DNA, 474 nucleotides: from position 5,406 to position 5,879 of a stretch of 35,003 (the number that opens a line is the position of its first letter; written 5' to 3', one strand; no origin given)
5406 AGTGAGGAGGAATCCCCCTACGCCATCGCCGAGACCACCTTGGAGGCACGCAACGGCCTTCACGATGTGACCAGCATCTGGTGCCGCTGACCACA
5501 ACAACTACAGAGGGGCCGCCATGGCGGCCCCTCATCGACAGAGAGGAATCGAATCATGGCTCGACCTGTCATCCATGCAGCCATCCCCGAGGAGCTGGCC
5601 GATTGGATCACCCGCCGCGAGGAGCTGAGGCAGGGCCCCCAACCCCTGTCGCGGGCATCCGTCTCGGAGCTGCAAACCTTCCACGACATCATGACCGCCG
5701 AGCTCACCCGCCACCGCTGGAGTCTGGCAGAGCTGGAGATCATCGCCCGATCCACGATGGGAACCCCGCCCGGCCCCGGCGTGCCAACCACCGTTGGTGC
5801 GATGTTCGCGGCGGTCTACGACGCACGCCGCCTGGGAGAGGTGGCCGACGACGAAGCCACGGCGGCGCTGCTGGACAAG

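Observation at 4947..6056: Self-contained two-gene accessory cassette between the late operon and attP: candidate lysogen-expressed accessory system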

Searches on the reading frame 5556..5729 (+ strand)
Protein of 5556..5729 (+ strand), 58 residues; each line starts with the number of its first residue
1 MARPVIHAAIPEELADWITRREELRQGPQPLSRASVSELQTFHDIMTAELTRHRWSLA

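Call 60: search_protein_families(library=pfam, proteins=[window:5556-5729:+], max_evalue=10)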
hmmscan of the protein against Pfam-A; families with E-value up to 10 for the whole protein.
seq(58 aa): 1 family
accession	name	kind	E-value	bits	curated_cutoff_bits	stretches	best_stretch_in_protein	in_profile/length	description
PF06698.16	DUF1192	-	0.013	16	25.5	1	20-54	6-40/58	Protein of unknown function (DUF1192)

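Call 76: search_solved_structures(query=A7, max_evalue=10, show_alignments=4)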
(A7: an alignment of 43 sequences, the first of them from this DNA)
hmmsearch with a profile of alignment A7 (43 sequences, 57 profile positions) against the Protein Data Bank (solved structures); distinct sequences matched with E-value up to 10: 10.
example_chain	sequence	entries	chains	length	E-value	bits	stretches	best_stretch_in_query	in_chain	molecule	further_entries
7mq8_NW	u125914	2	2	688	0.25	14.5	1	13-40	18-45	Nucleolar protein 10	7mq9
8r7n_E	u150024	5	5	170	0.26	14.4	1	14-32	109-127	Zinc finger matrin-type protein 5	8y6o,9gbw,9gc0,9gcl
1q5v_A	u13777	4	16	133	0.55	13.4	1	5-54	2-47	Nickel responsive regulator | Nickel-responsive regulator | Nickel-responsive regulatory protein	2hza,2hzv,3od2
6xrw_B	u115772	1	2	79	0.67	13.1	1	2-35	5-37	Ribbon-helix-helix protein, CopG family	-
1h8a_C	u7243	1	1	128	0.77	12.9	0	42-57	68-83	MYB TRANSFORMING PROTEIN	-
1xs1_A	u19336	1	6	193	1.8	11.7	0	9-27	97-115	Deoxycytidine triphosphate deaminase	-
1xs4_A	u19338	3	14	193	1.8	11.7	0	9-27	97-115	Deoxycytidine triphosphate deaminase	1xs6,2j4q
2v9x_A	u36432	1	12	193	1.8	11.7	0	9-27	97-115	DEOXYCYTIDINE TRIPHOSPHATE DEAMINASE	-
2j4h_A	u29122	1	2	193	1.9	11.7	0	9-27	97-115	DEOXYCYTIDINE TRIPHOSPHATE DEAMINASE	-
5cwo_A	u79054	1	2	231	6.5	10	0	12-39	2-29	Designed helical repeat protein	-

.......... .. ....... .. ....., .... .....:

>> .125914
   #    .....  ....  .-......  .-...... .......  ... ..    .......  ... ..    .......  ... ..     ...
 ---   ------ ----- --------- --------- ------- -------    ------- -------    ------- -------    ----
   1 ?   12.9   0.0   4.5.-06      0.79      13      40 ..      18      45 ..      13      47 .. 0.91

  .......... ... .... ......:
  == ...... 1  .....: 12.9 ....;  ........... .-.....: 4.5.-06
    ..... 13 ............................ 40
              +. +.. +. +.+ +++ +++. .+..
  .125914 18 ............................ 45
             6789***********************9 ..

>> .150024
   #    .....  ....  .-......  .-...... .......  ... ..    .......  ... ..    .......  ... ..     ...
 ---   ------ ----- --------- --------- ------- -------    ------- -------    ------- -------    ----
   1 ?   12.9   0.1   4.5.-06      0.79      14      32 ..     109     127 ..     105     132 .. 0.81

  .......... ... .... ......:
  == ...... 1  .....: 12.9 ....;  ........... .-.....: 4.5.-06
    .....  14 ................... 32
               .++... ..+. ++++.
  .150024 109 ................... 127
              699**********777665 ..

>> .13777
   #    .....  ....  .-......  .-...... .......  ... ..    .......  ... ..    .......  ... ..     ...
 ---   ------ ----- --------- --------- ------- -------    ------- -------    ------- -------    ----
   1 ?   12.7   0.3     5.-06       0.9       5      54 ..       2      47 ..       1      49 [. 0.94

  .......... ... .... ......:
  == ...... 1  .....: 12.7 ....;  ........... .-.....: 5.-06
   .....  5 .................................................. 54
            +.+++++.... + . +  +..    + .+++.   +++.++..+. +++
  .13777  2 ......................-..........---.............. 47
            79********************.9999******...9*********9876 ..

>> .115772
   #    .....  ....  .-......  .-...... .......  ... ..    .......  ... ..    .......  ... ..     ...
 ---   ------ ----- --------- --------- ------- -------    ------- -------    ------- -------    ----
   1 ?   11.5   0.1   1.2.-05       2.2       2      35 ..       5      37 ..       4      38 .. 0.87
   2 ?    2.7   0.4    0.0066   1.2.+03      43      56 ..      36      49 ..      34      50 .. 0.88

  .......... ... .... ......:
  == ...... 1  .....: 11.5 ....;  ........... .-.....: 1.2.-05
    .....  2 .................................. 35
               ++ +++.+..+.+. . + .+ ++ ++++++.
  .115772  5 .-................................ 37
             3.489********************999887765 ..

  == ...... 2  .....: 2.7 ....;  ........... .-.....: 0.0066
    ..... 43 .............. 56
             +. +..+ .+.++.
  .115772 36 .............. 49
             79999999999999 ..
